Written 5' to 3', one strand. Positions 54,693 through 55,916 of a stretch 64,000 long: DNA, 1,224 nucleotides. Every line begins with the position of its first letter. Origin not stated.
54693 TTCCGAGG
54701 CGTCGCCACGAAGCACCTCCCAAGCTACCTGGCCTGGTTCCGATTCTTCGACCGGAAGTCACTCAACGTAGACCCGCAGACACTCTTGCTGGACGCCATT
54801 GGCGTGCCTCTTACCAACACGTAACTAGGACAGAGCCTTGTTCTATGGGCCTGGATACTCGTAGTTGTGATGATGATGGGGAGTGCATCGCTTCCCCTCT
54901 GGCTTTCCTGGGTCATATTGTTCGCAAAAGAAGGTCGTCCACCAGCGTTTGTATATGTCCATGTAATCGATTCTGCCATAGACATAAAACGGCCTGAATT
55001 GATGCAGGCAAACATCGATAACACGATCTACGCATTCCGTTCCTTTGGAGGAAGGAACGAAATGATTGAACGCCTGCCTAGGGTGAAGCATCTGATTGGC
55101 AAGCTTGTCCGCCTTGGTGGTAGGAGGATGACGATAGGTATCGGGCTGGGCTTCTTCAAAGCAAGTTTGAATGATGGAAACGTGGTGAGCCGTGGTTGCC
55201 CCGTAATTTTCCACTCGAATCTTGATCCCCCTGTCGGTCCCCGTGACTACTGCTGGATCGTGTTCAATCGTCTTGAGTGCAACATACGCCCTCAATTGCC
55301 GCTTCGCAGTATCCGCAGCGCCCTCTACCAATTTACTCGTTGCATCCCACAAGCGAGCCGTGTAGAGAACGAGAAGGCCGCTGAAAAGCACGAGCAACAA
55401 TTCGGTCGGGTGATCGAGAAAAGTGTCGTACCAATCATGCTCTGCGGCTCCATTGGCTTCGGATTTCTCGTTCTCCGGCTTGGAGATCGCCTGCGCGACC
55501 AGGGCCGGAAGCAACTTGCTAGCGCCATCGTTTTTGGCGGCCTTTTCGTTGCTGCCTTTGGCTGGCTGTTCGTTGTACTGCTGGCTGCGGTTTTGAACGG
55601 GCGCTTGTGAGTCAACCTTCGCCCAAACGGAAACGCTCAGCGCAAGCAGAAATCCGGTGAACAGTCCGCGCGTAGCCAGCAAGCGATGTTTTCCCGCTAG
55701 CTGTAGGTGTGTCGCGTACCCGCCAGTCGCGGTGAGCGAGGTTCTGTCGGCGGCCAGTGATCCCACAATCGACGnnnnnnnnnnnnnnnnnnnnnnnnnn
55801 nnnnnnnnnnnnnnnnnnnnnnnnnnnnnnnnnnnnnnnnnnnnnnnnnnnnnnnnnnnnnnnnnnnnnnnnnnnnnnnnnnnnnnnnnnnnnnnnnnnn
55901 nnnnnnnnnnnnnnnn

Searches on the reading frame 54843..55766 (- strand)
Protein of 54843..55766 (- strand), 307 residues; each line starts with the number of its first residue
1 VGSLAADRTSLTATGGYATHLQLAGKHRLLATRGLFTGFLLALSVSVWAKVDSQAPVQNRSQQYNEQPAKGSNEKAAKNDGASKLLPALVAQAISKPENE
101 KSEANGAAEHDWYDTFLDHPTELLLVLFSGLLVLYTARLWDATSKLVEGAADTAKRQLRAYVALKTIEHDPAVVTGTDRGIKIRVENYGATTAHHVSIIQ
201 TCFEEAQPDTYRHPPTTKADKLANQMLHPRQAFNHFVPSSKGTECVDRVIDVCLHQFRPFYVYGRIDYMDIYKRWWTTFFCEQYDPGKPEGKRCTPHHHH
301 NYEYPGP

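Call 3: search_protein_families(library=pfam, proteins=[window:54843-55766:-], max_evalue=1)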
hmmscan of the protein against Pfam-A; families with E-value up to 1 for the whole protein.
window:54843-55766:- (307 aa): 0 families

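Call 4: search_protein_families(library=padloc, proteins=[window:54843-55766:-], max_evalue=1)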
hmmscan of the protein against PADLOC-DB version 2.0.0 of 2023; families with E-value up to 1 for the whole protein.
window:54843-55766:- (307 aa): 0 families

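Call 6: search_protein_families(library=ncbifam, proteins=[window:54843-55766:-], max_evalue=1)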
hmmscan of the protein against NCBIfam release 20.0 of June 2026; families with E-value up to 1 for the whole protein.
window:54843-55766:- (307 aa): 0 families

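Call 7: search_protein_families(library=phrogs, proteins=[window:54843-55766:-], max_evalue=1)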
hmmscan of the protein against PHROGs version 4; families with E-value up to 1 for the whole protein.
window:54843-55766:- (307 aa): 1 family
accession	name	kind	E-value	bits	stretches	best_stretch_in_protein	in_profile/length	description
phrog_9607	-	unknown function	0.38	11.6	1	183-240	61-112/179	-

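Call 8: find_homologous_proteins(query=window:54843-55766:-, max_evalue=0.01)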
Query window:54843-55766:- (307 aa): 15 proteins with E <= 0.01 among 1894 candidates.
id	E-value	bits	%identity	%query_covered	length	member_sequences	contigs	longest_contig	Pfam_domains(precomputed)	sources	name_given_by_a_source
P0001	3.6e-211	718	100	100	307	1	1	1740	-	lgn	-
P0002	8.5e-99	349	64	78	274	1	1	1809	-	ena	-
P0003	6.8e-92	326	73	60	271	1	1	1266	-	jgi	jgi:hypothetical protein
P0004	1.3e-82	296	68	63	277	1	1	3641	-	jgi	jgi:hypothetical protein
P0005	1.1e-58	217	48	84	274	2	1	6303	-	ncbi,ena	-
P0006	1.9e-54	203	52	60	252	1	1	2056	-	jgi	jgi:hypothetical protein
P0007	1.0e-53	201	39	89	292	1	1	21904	-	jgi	jgi:hypothetical protein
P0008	1.8e-49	187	50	60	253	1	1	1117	-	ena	-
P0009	3.7e-12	64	34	54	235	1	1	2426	-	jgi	jgi:hypothetical protein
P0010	2.6e-7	48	31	51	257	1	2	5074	-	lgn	-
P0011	2.3e-6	45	27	69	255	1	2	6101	-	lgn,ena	-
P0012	1.6e-5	42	31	52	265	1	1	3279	-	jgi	jgi:hypothetical protein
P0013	2.2e-5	42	31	53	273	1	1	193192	-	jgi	jgi:hypothetical protein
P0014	3.5e-4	38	26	82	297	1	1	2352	-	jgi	jgi:hypothetical protein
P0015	1.1e-3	36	28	50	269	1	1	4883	-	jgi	jgi:hypothetical protein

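Call 11: find_encoding_contigs(protein=P0007, flank=8000, max_places=3)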
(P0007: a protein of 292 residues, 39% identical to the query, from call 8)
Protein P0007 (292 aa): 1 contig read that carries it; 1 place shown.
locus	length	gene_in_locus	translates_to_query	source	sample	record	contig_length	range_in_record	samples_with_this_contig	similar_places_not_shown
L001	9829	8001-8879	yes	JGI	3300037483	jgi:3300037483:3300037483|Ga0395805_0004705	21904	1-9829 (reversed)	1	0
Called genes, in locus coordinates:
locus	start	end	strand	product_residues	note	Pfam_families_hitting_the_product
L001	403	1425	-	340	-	PF00941:FAD_binding_5, PF03450:CO_deh_flav_C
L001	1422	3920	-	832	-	PF01315:Ald_Xan_dh_C, PF02738:MoCoBD_1, PF20256:MoCoBD_2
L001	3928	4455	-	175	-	PF13085:Fer2_3 (weak), PF00111:Fer2, PF01799:Fer2_2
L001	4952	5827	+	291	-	PF03547:Mem_trans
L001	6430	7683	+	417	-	PF00078:RVT_1, PF08388:GIIM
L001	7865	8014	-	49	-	-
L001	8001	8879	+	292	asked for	-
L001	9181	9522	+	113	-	PF04403:PqiA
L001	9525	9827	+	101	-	?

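Call 12: find_encoding_contigs(protein=P0013, flank=8000, max_places=3)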
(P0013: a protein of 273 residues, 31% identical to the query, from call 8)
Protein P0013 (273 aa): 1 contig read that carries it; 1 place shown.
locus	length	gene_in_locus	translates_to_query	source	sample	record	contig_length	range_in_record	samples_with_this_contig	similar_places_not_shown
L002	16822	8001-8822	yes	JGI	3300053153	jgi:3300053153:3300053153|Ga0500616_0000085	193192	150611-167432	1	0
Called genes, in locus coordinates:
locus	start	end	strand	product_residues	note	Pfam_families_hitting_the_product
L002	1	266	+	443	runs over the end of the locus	PF05496:RuvB_N, PF00004:AAA, PF07728:AAA_5, PF16193:AAA_assoc_2, PF12002:MgsA_C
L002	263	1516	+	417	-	PF01479:S4 (weak), PF00849:PseudoU_synth_2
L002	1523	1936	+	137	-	-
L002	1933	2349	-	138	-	-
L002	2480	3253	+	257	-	PF07542:ATP12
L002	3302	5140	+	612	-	PF02120:Flg_hook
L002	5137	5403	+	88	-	PF01312:Bac_export_2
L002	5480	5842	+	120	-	PF07366:SnoaL, PF12680:SnoaL_2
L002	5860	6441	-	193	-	PF14079:DUF4260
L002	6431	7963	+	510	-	PF01039:Carboxyl_trans, PF03255:ACCA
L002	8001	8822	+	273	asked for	-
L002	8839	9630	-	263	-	PF13505:OMP_b-brl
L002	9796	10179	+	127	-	-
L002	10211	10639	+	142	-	PF00190:Cupin_1, PF07883:Cupin_2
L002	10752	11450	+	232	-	-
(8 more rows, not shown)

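Call 13: find_encoding_contigs(protein=P0005, flank=8000, max_places=3)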
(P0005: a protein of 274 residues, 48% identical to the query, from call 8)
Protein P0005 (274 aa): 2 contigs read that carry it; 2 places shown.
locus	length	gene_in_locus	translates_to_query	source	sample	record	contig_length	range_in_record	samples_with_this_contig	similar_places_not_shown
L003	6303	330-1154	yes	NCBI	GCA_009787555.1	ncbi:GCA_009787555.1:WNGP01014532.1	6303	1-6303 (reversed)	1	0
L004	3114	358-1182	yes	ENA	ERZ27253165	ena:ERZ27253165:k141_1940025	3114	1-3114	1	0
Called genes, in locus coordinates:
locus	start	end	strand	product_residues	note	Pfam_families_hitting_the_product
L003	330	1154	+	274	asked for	-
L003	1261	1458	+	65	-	-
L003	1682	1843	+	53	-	-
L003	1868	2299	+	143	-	PF10544:T5orf172 (weak), PF13455:MUG113 (weak)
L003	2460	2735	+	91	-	-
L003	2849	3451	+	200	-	-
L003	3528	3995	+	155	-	-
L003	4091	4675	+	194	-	-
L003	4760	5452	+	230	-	-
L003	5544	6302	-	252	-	?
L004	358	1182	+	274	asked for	-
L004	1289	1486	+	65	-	-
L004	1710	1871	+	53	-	-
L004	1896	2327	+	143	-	PF10544:T5orf172 (weak), PF13455:MUG113 (weak)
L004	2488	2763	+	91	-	-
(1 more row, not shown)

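Call 15: find_encoding_contigs(protein=P0004, flank=5000, max_places=3)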
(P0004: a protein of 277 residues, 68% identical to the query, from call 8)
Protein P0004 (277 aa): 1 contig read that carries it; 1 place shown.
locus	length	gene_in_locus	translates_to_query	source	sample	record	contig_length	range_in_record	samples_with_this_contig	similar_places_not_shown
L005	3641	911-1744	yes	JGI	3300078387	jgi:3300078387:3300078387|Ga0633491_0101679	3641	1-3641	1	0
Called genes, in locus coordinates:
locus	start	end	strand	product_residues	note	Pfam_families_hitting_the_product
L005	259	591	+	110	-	-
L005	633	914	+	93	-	-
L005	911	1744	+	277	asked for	-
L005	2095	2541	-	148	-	-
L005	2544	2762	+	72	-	-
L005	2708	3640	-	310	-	?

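Call 16: find_encoding_contigs(protein=P0002, flank=5000, max_places=3)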
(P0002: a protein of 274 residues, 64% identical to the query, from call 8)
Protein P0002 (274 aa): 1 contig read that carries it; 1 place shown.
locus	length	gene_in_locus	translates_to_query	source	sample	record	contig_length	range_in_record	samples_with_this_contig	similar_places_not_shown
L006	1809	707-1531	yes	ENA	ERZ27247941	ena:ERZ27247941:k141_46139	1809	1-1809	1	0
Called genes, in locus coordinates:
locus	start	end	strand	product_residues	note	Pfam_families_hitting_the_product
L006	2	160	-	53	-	?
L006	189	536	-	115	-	-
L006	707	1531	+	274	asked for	-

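Call 33: predict_structure(alignment_id=A1)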
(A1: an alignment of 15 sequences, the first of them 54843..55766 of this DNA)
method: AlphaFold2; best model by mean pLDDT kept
length: 307 residues; sequences in the alignment: 15
mean_pLDDT: 69.1   pTM: 0.51
mean pLDDT of the five models: 69.1, 69.0, 68.2, 68.1, 67.4
residues with pLDDT >= 90: 65; 70-90: 99; 50-70: 66; < 50: 77
segments of 3 or more residues with pLDDT < 50: 9-17, 48-89, 91-109
pLDDT, mean of each block of 10 residues (from residue 1): 48 47 54 73 62 37 39 35 42 43 44 61 81 87 70 70 90 62 92 91 87 74 81 88 79 90 91 90 91 76 70
secondary structure, 60 per line:
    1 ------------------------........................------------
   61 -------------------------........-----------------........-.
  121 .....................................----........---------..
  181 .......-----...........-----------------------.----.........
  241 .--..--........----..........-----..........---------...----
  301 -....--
elements in order: H25-48 H86-93 H111-118 H120-157 E162-169 E179-187 E193-203 E232-241 H248-255 E260-269 E275-284 E294-296 E302-305

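Call 35: search_protein_representatives(alignment_id=A1)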
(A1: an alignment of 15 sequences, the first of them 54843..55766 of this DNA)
Query: 15 sequences, 272 profile positions. Proteins with E-value up to 0.001 (for the whole library): 27277; up to 1e-10: 10857; up to 1e-30: 486. The best 150 are listed.
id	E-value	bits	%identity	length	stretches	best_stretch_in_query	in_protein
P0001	1.4e-109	382.3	-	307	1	6-271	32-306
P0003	8.2e-101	353.5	-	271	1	3-272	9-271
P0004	4.2e-95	334.8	-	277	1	6-272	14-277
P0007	7.9e-87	307.6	-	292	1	7-272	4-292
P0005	7.1e-84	297.9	-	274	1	7-268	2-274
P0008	1.2e-77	277.6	-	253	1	8-272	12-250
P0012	2.6e-77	276.4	-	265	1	1-268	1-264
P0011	9.1e-72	258.2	-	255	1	6-266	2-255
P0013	1.0e-67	244.9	-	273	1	6-271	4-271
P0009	2.1e-63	230.8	-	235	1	23-266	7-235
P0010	6.6e-59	216.1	-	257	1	72-271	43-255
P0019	4.5e-55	203.5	-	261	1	6-248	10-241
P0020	1.2e-51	192.3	-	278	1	7-266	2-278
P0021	9.2e-50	186.1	-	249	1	48-270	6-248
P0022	4.9e-49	183.7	-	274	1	11-249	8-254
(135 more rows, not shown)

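Call 38: search_protein_families(library=pfam, alignment_id=A2, max_evalue=0.01)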
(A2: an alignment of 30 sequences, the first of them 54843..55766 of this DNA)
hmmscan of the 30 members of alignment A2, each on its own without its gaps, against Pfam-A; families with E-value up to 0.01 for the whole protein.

A. member 1, window:54843-55766:- (307 aa): 0 families

B. families by the number of members that match (of 30 scanned): 1 family
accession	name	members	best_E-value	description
PF07219.19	HemY_N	1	0.0095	HemY protein N-terminus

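Call 40: fold_search(model_id=the predicted structure, library=pdb)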
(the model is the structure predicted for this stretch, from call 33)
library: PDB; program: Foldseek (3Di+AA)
matches with E <= 10: 519; with E <= 0.001: 0
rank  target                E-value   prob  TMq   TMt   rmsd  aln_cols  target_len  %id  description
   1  1xl4_B                1.9e-02  0.98  0.29  0.31  11.0       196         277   12  Intermediate gating structure 1 of the inwardly rectifying K+ channel KirBac3.1 (released 2004-12-07)
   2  5ykf_A                2.0e-02  0.91  0.27  0.26  10.8       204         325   10  Structure of pancreatic ATP-sensitive potassium channel bound with glibenclamide and ATPgammaS (3D class1 at 4.33A) (released 2018-04-18)
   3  4c47_B                2.0e-02  0.75  0.16  0.21  17.8       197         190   11  Salmonella enterica trimeric lipoprotein SadB (released 2014-01-08)
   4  4c47_A                2.0e-02  0.75  0.15  0.21  19.0       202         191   11  Salmonella enterica trimeric lipoprotein SadB (released 2014-01-08)
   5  2wlj_B                2.5e-02  0.99  0.30  0.34  10.5       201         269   11  Potassium channel from Magnetospirillum magnetotacticum (released 2010-06-09)
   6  6o9v_B                3.1e-02  0.97  0.25  0.27   9.8       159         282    7  KirBac3.1 mutant at a resolution of 3.1 Angstroms (released 2020-05-27)
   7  8i5m_A                3.3e-02  0.95  0.26  0.26   9.0       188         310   15  Rat Kir4.1 in complex with PIP2 (released 2024-02-28)
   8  4bcx                  3.8e-02  0.96  0.22  0.48   7.7       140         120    9  gamma 2 adaptin EAR domain crystal structure (released 2013-07-10)
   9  9nmt_A                4.0e-02  0.87  0.28  0.28  12.3       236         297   12  ML418 bound inwardly rectifying potassium channel Kir7.1 R162Q mutant (released 2026-01-28)
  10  7mjp_C                4.3e-02  0.96  0.29  0.27   8.8       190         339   12  Vascular KATP channel: Kir6.1 SUR2B propeller-like conformation 2 (released 2021-10-13)
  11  1xq4_A                4.5e-02  0.98  0.23  0.50   6.6       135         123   10  Crystal Structure of the Putative ApaA Protein from Bordetella pertussis, Northeast Structural Genomics Target BeR40 (released 2004-11-09)
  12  1xl4_A                4.8e-02  0.90  0.26  0.28  12.2       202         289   10  Intermediate gating structure 1 of the inwardly rectifying K+ channel KirBac3.1 (released 2004-12-07)
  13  2wlj_A                5.0e-02  0.95  0.28  0.30  10.7       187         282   11  Potassium channel from Magnetospirillum magnetotacticum (released 2010-06-09)
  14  1nep                  5.0e-02  0.90  0.21  0.40   7.4       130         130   11  Crystal Structure Analysis of the Bovine NPC2 (Niemann-Pick C2) Protein (released 2003-01-28)
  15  4c47_C                5.0e-02  0.66  0.18  0.24  19.1       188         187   12  Salmonella enterica trimeric lipoprotein SadB (released 2014-01-08)
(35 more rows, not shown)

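Call 50: search_protein_families(library=pfam, alignment_id=A3, max_evalue=0.0001)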
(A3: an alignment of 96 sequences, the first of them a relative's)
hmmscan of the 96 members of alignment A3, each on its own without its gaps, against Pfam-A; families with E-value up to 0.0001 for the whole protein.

A. member 1, L001:6003-6287:- (94 aa): 0 families

B. families by the number of members that match (of 96 scanned): 82 families (the first 25 are shown)
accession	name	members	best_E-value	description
PF00006.31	ATP-synt_ab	5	1.8e-28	ATP synthase alpha/beta family, nucleotide-binding domain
PF07497.18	Rho_RNA_bind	3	2.6e-34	Rho termination factor, RNA-binding domain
PF07498.18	Rho_N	3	3.2e-16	Rho termination factor, N-terminal domain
PF08206.17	OB_RNB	3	4.4e-05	Ribonuclease B OB domain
PF00593.30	TonB_dep_Rec_b-barrel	2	8.8e-40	TonB dependent receptor-like, beta-barrel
PF12762.13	DDE_Tnp_IS1595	2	6.7e-37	ISXO2-like transposase domain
PF07715.20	Plug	2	3.4e-17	TonB-dependent Receptor Plug Domain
PF12760.12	Zn_ribbon_IS1595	2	8.8e-14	Transposase zinc-ribbon domain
PF01039.27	Carboxyl_trans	1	4.4e-193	Carboxyl transferase domain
PF01960.23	ArgJ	1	2.5e-135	ArgJ family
PF00202.27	Aminotran_3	1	2.1e-117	Aminotransferase class-III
PF03190.21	Thioredox_DsbH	1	1.4e-71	Protein of unknown function, DUF255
PF01709.26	Transcrip_reg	1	5.5e-59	TACO1/YebC second and third domain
PF03653.18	UPF0093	1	2.5e-58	Uncharacterised protein family (UPF0093)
PF00185.30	OTCace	1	4.2e-55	Aspartate/ornithine carbamoyltransferase, Asp/Orn binding domain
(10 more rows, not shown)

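Call 51: search_protein_families(library=padloc, alignment_id=A3, max_evalue=0.00001)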
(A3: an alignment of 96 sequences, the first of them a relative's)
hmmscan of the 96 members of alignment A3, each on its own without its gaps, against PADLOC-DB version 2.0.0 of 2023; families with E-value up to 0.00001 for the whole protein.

A. member 1, L001:6003-6287:- (94 aa): 0 families

B. families by the number of members that match (of 96 scanned): 64 families (the first 25 are shown)
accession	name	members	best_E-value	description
PDLC04140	mad8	2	3.2e-36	mads_8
PDLC04135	mad3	1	6.2e-96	mads_3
PDLC01136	RT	1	3.7e-72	RT (reverse transcriptase)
PDLC02063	Cas1_IIIb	1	2.1e-48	-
PDLC03754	RT_UG17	1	6.4e-35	DRT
PDLC03688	HEase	1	6.1e-32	homing endonuclease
PDLC01607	RT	1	1.8e-31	"CAS-I,CAS-II,CAS-III,CAS-IV,CAS-V,CAS-VI; acquisition_associated"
PDLC03759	RT_UG21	1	3.2e-28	DRT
PDLC03766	Drt9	1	2.1e-26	DRT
PDLC03756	RT_UG19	1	1.5e-24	DRT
PDLC03779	RT_UG4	1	2.1e-22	DRT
PDLC03764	RT_UG26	1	3.7e-22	DRT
PDLC03698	HEase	1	8.4e-22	homing endonuclease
PDLC03757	Drt2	1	2.9e-19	DRT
PDLC03760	RT_UG22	1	4.3e-17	DRT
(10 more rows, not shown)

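Call 53: search_solved_structures(query=A2, max_evalue=1)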
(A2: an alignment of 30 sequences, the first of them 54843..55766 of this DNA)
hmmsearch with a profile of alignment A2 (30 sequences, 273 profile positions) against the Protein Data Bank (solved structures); distinct sequences matched with E-value up to 1: 1.
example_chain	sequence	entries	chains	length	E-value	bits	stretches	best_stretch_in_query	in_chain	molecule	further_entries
5cyb_A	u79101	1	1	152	0.19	14.2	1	7-63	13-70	Lipoprotein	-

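Call 54: search_dna_similar(query=window:54843-55766:-, collection=plasmids, mode=protein, max_evalue=0.001, max_rows=25)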
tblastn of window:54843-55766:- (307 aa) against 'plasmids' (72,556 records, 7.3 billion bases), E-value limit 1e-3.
No match.

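Call 55: search_dna_similar(query=window:54843-55766:-, collection=phages, mode=protein, max_evalue=0.001, max_rows=25)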
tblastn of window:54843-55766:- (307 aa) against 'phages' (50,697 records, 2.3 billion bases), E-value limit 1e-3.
No match.
